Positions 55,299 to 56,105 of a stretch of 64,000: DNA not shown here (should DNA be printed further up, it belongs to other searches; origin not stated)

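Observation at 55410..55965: Single gene bracketed by a 21-bp imperfect inverted repeat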

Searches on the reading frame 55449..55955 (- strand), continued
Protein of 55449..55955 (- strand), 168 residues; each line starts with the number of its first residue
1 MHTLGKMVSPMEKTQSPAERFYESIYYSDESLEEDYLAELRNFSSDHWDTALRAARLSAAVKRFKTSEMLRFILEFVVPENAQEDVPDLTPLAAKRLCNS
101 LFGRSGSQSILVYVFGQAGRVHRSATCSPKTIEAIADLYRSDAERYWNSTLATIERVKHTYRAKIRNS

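Call 77: find_related_loci(query=A2, collection=genome_contigs, flank=1200)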
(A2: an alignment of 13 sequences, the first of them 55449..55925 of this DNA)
Query A2 (158 aa) in genome_contigs; peptide patterns used: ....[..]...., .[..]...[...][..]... (x = any residue, [..] = any of these).
152 stretches matched a pattern; 16 encode a relative of the query (tblastn E <= 1e-3); 16 distinct loci.
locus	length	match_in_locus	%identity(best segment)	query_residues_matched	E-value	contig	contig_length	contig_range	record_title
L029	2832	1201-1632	57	11-158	6e-51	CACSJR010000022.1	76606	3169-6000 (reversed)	Citrobacter sp. 18056 isolate 18056_Citrobacter_Ancestor genome assembly, contig: NODE_22, whole genome shotgun sequence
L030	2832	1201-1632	57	11-158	6e-51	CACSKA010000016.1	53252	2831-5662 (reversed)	Chryseobacterium sp. 18061 isolate 18061_Chryseobacterium1_Ancestor genome assembly, contig: NODE_16, whole genome shotg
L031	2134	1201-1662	51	2-157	9e-47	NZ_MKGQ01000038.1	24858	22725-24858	Xenorhabdus eapokensis strain DL20 Xedl_38, whole genome shotgun sequence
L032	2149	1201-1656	48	3-158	8e-45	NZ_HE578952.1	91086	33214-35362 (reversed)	Phytobacter massiliensis JC163 strain type strain: JC163, whole genome shotgun sequence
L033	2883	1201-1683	48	1-155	2e-44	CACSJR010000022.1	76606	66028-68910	Citrobacter sp. 18056 isolate 18056_Citrobacter_Ancestor genome assembly, contig: NODE_22, whole genome shotgun sequence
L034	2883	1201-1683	48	1-155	2e-44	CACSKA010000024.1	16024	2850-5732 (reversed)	Chryseobacterium sp. 18061 isolate 18061_Chryseobacterium1_Ancestor genome assembly, contig: NODE_24, whole genome shotg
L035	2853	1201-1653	49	1-152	2e-42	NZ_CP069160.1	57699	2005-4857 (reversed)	Citrobacter sp. R56 plasmid pR56A, complete sequence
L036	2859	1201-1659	47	2-158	5e-42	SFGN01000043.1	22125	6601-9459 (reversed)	MAG: Lachnospiraceae bacterium isolate W0P5.016 Contig739, whole genome shotgun sequence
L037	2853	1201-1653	47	1-152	3e-41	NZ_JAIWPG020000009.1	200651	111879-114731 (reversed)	Lelliottia sp. WAP21 9, whole genome shotgun sequence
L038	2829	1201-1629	53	11-158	3e-40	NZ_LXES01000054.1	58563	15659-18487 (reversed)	Enterobacter soli ATCC BAA-2102 Sequence00054, whole genome shotgun sequence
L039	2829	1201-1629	49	11-158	5e-39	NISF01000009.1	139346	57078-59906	Enterobacter sp. 10-1 NODE_9_length_139346_cov_21.8999, whole genome shotgun sequence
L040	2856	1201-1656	50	2-156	9e-39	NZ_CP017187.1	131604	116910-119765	Enterobacter hormaechei subsp. hoffmannii strain DSM 14563 plasmid pDSMZ14563, complete sequence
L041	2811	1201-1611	46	11-152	5e-38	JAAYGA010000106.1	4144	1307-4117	MAG: Pseudomonadaceae bacterium isolate AS09scLD_149 94535_AS09, whole genome shotgun sequence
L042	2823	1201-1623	46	11-156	2e-37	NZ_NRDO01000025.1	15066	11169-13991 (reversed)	Citrobacter sp. NCU1 contig_25, whole genome shotgun sequence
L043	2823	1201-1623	47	11-156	9e-37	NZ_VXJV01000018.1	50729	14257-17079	Salmonella enterica subsp. diarizonae strain CCUG 30040T contig_0000018, whole genome shotgun sequence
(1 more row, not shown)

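Call 96: search_protein_families(library=padloc, proteins=[window:55449-55925:-, P0013, P0019, P0066, P0099], max_evalue=0.1)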
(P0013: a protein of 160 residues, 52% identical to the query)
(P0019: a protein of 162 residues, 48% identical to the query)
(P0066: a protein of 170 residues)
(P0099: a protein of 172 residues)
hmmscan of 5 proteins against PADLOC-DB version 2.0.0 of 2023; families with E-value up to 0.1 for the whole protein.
window:55449-55925:- (158 aa): 0 families

P0013 (160 aa): 1 family
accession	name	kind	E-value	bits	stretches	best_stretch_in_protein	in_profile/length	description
PDLC00301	PtuA1|PtuA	-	0.014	12.4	1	80-148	345-413/429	AAA ATPase domain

P0019 (162 aa): 0 families

P0066 (170 aa): 0 families

P0099 (172 aa): 1 family
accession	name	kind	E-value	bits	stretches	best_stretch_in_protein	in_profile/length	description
PDLC01076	C3a146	-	0.0033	15.4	1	31-86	100-155/165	DNA binding HTH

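Call 97: search_protein_families(library=pfam, alignment_id=A2, max_evalue=0.1)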
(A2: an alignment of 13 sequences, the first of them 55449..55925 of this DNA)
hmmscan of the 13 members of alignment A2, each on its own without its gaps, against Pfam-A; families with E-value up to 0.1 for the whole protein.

A. member 1, window:55449-55925:- (158 aa): 1 family
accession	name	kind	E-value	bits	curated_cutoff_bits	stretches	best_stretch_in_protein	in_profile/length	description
PF20459.4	DUF6712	-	0.079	13.4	25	0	114-151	71-108/121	Family of unknown function (DUF6712)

B. families by the number of members that match (of 13 scanned): 5 families
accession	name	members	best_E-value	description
PF12362.13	DUF3646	4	0.037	DNA polymerase III gamma and tau subunits C terminal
PF20459.4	DUF6712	1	0.079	Family of unknown function (DUF6712)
PF22726.1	NCAB2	1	0.082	NACHT C-terminal Alpha/Beta 2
PF14588.11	YjgF_endoribonc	1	0.095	YjgF/chorismate_mutase-like, putative endoribonuclease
PF02630.20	SCO1-SenC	1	0.098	SCO1/SenC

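Call 99: fold_search(model_id=the predicted structure, library=viral)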
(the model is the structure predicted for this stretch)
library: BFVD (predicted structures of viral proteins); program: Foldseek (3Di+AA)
matches with E <= 10: 152; with E <= 0.001: 0
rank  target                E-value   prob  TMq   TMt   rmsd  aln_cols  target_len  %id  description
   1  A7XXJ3                8.7e-01  0.10  0.20  0.20  17.9       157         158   11  dUTP diphosphatase [Thermus phage P74-26]
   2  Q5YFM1                1.2e+00  0.11  0.26  0.22  15.9       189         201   13  Uncharacterized protein [Singapore grouper iridovirus]
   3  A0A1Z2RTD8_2          1.5e+00  0.10  0.22  0.06  13.4       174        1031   13  RNA-directed RNA polymerase (Fragment) [Wilkie ophio-like virus 1]
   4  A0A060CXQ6            1.5e+00  0.08  0.20  0.18  12.8       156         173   12  Bcl-2 [Bovine gammaherpesvirus 6]
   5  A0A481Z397            1.6e+00  0.06  0.15  0.13  14.8       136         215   12  Ribonucleoside diphosphate reductase, large subunit (Fragment) [Pithovirus LCPAC102]
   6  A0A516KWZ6            1.7e+00  0.12  0.23  0.23  12.3       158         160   12  (no name in the UniProt tables at hand)
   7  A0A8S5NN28            1.8e+00  0.07  0.23  0.22  18.2       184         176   10  Uncharacterized protein [Siphoviridae sp. ctQU013]
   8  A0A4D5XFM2            1.8e+00  0.09  0.24  0.22  17.9       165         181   14  Uncharacterized protein [Pithovirus LCDPAC01]
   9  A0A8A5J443            1.9e+00  0.12  0.24  0.25  13.8       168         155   13  (no name in the UniProt tables at hand)
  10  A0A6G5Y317            2.0e+00  0.06  0.20  0.19  16.8       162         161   12  (no name in the UniProt tables at hand)
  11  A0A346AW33            2.1e+00  0.20  0.37  0.21   8.4       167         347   16  (no name in the UniProt tables at hand)
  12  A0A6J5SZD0            2.1e+00  0.09  0.22  0.11  11.2       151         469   12  Uncharacterized protein [uncultured Caudovirales phage]
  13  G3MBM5                2.4e+00  0.23  0.42  0.20  13.4       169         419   15  Gp159 [Bacillus phage G]
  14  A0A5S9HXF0            2.4e+00  0.10  0.29  0.14  13.8       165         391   13  Uncharacterized protein [Tenacibaculum phage PTm1]
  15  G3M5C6                2.4e+00  0.09  0.23  0.20  17.0       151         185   14  Uncharacterized protein [Mycobacterium phage Redi]
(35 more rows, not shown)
